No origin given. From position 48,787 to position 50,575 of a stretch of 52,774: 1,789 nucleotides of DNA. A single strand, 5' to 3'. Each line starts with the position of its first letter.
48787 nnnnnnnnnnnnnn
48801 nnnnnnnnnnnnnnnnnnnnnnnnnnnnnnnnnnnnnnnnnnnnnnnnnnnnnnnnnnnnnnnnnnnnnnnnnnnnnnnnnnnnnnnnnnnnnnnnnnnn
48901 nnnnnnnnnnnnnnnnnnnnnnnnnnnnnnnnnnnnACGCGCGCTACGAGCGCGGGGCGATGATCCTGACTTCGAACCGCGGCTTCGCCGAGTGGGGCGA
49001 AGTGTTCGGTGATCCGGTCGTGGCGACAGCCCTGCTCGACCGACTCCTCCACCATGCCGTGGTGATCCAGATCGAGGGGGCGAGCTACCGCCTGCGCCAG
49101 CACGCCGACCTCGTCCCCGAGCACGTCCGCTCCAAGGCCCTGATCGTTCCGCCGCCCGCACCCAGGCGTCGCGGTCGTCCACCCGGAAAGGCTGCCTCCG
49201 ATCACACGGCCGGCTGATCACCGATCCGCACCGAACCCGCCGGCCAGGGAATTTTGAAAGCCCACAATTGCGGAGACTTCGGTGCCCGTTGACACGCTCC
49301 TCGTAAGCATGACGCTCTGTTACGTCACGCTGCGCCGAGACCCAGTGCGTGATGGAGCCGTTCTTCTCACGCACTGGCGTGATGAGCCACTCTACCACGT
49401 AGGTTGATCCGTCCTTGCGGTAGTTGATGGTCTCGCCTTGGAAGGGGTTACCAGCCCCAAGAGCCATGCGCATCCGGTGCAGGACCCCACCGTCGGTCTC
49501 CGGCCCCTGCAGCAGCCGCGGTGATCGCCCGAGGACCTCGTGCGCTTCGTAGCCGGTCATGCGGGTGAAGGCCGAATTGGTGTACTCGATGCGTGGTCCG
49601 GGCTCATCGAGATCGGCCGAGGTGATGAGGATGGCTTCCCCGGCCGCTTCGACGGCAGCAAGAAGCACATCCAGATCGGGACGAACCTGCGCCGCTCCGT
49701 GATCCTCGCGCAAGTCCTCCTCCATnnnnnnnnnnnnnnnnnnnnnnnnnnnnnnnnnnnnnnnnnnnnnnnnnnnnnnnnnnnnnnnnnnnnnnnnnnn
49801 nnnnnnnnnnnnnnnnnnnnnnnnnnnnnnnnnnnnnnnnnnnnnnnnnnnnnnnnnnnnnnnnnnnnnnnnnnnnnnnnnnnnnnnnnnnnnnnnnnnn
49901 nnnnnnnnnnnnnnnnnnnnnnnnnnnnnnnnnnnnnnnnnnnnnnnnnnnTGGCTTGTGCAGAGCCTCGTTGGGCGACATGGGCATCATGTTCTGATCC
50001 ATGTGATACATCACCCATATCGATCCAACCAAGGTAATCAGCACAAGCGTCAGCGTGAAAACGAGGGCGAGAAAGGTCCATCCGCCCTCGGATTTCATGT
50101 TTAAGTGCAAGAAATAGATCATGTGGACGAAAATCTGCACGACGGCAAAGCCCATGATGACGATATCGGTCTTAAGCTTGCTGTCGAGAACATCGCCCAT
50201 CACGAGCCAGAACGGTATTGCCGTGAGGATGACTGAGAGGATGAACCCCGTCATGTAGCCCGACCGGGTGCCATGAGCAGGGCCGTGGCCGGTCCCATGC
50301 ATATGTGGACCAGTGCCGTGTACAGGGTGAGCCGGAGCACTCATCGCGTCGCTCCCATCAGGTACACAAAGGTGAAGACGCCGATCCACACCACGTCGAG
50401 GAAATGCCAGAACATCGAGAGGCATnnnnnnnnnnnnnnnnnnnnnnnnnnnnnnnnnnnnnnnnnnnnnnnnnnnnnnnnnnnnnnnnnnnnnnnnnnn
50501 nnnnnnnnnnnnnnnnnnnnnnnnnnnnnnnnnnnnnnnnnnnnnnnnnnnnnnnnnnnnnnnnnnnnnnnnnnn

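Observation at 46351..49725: IS21 copy 3 precisely splits a PAS-HWE histidine kinase gene (5-bp TSD CGCTC); in-silico excision restores an intact frame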

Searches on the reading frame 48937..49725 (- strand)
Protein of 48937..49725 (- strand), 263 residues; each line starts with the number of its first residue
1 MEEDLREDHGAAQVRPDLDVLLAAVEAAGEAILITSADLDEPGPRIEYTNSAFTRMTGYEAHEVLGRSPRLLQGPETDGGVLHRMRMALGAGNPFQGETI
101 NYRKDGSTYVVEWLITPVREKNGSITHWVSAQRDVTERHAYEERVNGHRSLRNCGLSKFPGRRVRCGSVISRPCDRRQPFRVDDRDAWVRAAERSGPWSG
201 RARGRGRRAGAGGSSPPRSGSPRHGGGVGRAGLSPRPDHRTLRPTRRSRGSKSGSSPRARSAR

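Call 27: find_encoding_contigs(protein=P0123, flank=8000, max_places=8)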
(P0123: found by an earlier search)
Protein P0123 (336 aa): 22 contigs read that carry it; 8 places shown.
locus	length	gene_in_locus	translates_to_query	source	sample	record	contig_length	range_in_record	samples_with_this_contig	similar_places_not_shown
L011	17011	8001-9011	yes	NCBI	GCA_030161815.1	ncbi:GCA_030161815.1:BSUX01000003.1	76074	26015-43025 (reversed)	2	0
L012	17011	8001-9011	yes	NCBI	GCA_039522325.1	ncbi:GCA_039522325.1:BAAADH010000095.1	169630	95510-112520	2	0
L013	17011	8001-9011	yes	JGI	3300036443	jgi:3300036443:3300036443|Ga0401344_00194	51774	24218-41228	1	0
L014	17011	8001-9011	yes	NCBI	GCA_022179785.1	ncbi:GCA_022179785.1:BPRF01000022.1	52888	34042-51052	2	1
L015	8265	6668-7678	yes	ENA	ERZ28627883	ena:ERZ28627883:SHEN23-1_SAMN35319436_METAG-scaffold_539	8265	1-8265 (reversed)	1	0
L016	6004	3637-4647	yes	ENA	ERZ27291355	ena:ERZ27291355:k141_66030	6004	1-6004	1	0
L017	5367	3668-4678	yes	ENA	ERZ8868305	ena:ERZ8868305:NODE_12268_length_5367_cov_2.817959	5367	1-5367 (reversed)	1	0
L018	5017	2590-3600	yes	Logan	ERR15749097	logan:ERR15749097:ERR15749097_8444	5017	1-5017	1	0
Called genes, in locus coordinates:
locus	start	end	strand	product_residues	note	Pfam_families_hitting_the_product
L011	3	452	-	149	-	PF05443:ROS_MUCR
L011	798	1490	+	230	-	PF00027:cNMP_binding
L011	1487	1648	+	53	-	PF00325:Crp, PF13545:HTH_Crp_2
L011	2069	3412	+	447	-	PF00083:Sugar_tr, PF07690:MFS_1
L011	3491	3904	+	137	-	-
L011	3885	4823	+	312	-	PF06481:COX_ARM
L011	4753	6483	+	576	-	PF00115:COX1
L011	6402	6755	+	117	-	-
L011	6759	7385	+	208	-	PF00510:COX3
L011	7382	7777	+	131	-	PF03626:COX4_pro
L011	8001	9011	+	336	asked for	PF00989:PAS, PF13188:PAS_8 (faint), PF08448:PAS_4, PF13426:PAS_9, PF08447:PAS_3, PF07536:HWE_HK, PF07568:HisKA_2 (weak)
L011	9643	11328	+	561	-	PF02203:TarH, PF12729:4HB_MCP_1, PF00672:HAMP, PF00015:MCPsignal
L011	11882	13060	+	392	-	PF05227:CHASE3, PF00990:GGDEF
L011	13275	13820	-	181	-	PF05974:DUF892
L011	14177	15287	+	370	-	PF01527:HTH_Tnp_1, PF13384:HTH_23 (faint), PF13518:HTH_28 (faint), PF00665:rve, PF13683:rve_3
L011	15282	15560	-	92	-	PF00072:Response_reg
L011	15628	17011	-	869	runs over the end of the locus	PF13185:GAF_2, PF00989:PAS, PF08448:PAS_4, PF13426:PAS_9, PF00989:PAS, PF08448:PAS_4, PF08447:PAS_3, PF07536:HWE_HK, +1 more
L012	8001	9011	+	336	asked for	PF00989:PAS, PF13188:PAS_8 (faint), PF08448:PAS_4, PF13426:PAS_9, PF08447:PAS_3, PF07536:HWE_HK, PF07568:HisKA_2 (weak)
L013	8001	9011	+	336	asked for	PF00989:PAS, PF13188:PAS_8 (faint), PF08448:PAS_4, PF13426:PAS_9, PF08447:PAS_3, PF07536:HWE_HK, PF07568:HisKA_2 (weak)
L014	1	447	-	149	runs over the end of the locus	PF05443:ROS_MUCR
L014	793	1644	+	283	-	PF00027:cNMP_binding, PF13545:HTH_Crp_2, PF00325:Crp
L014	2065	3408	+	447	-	PF00083:Sugar_tr, PF07690:MFS_1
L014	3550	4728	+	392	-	PF06481:COX_ARM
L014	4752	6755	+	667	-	PF00115:COX1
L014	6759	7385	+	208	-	PF00510:COX3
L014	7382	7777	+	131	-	PF03626:COX4_pro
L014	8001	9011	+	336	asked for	PF00989:PAS, PF13188:PAS_8 (faint), PF08448:PAS_4, PF13426:PAS_9, PF08447:PAS_3, PF07536:HWE_HK, PF07568:HisKA_2 (weak)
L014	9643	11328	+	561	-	PF02203:TarH, PF12729:4HB_MCP_1, PF00672:HAMP, PF00015:MCPsignal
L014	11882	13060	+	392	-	PF05227:CHASE3, PF00990:GGDEF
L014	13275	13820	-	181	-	PF05974:DUF892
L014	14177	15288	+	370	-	PF01527:HTH_Tnp_1, PF13384:HTH_23 (faint), PF13518:HTH_28 (faint), PF00665:rve, PF13683:rve_3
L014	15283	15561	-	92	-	PF00072:Response_reg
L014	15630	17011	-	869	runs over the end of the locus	PF13185:GAF_2, PF00989:PAS, PF08448:PAS_4, PF13426:PAS_9, PF00989:PAS, PF08448:PAS_4, PF08447:PAS_3, PF07536:HWE_HK, +1 more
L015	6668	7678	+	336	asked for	PF00989:PAS, PF13188:PAS_8 (faint), PF08448:PAS_4, PF13426:PAS_9, PF08447:PAS_3, PF07536:HWE_HK, PF07568:HisKA_2 (weak)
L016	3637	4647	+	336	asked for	PF00989:PAS, PF13188:PAS_8 (faint), PF08448:PAS_4, PF13426:PAS_9, PF08447:PAS_3, PF07536:HWE_HK, PF07568:HisKA_2 (weak)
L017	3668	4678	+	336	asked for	PF00989:PAS, PF13188:PAS_8 (faint), PF08448:PAS_4, PF13426:PAS_9, PF08447:PAS_3, PF07536:HWE_HK, PF07568:HisKA_2 (weak)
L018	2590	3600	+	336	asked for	PF00989:PAS, PF13188:PAS_8 (faint), PF08448:PAS_4, PF13426:PAS_9, PF08447:PAS_3, PF07536:HWE_HK, PF07568:HisKA_2 (weak)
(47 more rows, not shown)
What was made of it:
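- P0123 is uninterrupted on 22 contigs; all eight places shown have the cyo genes directly upstream, and the four long contigs carry cyoABCD-kinase-MCP-GGDEF: call 27. Intact identical alleles are far more common (22 contigs, call 27).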

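Call 31: search_solved_structures(query=P0123, max_evalue=0.00001, show_alignments=3)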
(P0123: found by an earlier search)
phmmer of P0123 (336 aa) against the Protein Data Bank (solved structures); distinct sequences matched with E-value up to 0.00001: 130 (the best 60 are shown).
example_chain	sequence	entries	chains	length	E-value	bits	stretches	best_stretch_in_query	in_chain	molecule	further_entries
6ph4_A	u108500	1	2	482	4.7e-59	203.3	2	94-334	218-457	Blue-light-activated histidine kinase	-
5epv_A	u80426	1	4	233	4.8e-37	131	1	131-334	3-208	Blue-light-activated histidine kinase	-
6rhf_A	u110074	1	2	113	1.1e-23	87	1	31-141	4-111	Multi-sensor hybrid histidine kinase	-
8pm1_A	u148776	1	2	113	1.4e-23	86.7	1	31-141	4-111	histidine kinase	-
6rhg_A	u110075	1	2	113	2.1e-23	86.1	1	31-141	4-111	Multi-sensor hybrid histidine kinase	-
6y7u_A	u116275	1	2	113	2.1e-23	86.1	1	31-141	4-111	Multi-sensor hybrid histidine kinase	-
7ab6_A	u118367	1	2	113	2.2e-23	86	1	32-141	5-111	Multi-sensor hybrid histidine kinase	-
6ywi_A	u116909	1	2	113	2.9e-23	85.6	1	31-141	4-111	Multi-sensor hybrid histidine kinase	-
9u5n_A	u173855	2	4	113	3e-23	85.6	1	31-141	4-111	histidine kinase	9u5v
6y7r_A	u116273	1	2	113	3.8e-23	85.3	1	32-141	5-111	Multi-sensor hybrid histidine kinase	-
6yx4_A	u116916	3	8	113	4.1e-23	85.2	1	31-141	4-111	Multi-sensor hybrid histidine kinase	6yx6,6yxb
6yxc_A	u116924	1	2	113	4.1e-23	85.2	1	31-141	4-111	Multi-sensor hybrid histidine kinase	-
6ywh_A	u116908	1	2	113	5.6e-23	84.7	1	31-141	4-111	Multi-sensor hybrid histidine kinase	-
6ywg_A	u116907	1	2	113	5.6e-23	84.7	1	31-141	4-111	Multi-sensor hybrid histidine kinase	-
6ywq_A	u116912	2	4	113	5.6e-23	84.7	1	31-141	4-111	Multi-sensor hybrid histidine kinase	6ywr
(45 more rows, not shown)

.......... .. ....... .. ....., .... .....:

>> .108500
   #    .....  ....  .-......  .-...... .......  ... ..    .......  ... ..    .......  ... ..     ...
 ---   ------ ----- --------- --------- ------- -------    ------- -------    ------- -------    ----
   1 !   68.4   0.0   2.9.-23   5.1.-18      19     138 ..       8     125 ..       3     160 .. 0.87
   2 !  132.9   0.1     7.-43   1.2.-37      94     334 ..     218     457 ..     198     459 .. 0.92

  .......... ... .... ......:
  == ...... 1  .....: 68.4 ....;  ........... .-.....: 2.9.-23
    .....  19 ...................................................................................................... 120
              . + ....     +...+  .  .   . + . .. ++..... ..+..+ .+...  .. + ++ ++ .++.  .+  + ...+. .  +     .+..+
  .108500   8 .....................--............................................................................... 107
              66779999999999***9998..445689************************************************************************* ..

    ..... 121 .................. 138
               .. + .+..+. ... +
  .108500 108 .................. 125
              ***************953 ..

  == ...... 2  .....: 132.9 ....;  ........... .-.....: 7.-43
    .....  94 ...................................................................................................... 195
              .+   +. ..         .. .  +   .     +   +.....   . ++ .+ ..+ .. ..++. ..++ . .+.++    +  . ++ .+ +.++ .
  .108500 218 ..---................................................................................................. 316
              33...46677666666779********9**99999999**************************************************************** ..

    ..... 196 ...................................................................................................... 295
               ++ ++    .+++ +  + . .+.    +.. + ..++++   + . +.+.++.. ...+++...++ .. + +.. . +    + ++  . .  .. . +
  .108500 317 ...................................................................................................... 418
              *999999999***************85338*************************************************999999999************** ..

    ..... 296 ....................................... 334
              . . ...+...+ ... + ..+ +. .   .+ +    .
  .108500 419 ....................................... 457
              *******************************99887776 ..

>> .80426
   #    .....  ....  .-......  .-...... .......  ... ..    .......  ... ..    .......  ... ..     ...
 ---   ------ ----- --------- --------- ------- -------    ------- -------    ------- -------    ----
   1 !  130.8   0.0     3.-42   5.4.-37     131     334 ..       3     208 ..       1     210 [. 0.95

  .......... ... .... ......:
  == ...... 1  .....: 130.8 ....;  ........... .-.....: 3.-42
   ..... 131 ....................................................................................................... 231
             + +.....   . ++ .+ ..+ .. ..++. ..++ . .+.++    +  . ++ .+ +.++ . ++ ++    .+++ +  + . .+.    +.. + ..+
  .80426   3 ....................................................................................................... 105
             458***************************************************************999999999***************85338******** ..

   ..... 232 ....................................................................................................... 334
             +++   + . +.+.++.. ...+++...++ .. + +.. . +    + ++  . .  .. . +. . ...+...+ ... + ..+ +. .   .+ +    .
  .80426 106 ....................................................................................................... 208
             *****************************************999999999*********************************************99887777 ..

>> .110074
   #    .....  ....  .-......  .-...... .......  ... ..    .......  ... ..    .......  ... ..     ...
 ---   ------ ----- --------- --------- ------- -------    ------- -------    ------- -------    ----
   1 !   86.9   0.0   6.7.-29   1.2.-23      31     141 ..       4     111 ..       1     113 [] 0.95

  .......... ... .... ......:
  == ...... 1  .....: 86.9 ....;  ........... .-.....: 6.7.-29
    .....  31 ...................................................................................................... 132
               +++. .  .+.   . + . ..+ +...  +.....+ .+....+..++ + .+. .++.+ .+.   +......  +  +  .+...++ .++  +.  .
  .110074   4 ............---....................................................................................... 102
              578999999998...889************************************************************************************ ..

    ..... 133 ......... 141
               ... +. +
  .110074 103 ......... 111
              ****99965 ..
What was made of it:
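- Closest known: Brucella abortus LOV-HK. Same: Same domain order of LOV-type PAS, linker helix and HWE kinase core; EL346 is also similar in size, 352 aa against 336 aa (call 31).
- Closest known: Brucella abortus LOV-HK. Different: The photoactive cysteine is replaced by proline (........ instead of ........), and two flavin-contacting Asn positions are Ser and Val (call 31 alignment).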

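Call 45: search_protein_families(library=ncbifam, proteins=[P0123], max_evalue=0.00001)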
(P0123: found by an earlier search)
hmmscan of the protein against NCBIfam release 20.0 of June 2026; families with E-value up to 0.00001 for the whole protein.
P0123 (336 aa): 11 families
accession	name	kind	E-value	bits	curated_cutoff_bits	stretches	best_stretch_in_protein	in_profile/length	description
NF010077.0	PRK13559.1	subfamily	3.1e-71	240.2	361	1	12-335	35-359/364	hypothetical protein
NF052306.1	BluLightHisKinLov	equivalog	1e-68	231.7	450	1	22-334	25-333/334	blue-light-activated histidine kinase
NF010076.0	PRK13557.1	subfamily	2e-25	89.2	631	1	15-143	26-152/540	histidine kinase famiy protein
NF052652.1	YtvA_fam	equivalog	4.4e-25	88.6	250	1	21-160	2-139/243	YtvA family blue-light photoreceptor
NF052574.1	HisKinEspCMyxo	equivalog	1.3e-20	73.2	1200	1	16-150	281-411/785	serine histidine kinase EspC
TIGR02938.1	nifL_nitrog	equivalog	1.6e-20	73.1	242.45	1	21-183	6-162/494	nitrogen fixation negative regulator NifL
TIGR00229.1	sensory_box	domain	1.3e-17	64.1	22.9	1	45-144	26-125/126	PAS domain S-box protein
NF045675.1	PhdiestaseDibA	equivalog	5.7e-15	54.7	980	1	23-151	82-206/623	phosphodiesterase DibA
NF051872.1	HisKinPhyk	equivalog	9.1e-07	27.8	750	1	132-326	331-528/537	sensor histidine kinase PhyK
NF008467.0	PRK11359.1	equivalog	1.3e-06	26.8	857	1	21-141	138-254/800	oxygen-sensing cyclic-di-GMP phosphodiesterase DosP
NF052573.1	HisKinEspAMyxo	equivalog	2.6e-06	25.8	1400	1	30-147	265-377/755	serine histidine kinase EspA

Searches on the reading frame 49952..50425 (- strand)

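Call 21: search_protein_families(library=pfam, proteins=[window:49952-50425:-], max_evalue=0.001)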
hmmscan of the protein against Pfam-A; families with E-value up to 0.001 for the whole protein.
window:49952-50425:- (158 aa): 1 family
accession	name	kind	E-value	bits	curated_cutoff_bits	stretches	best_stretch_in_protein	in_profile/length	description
PF03626.19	COX4_pro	-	6.3e-16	59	28.9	1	59-131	2-71/72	Prokaryotic Cytochrome C oxidase subunit IV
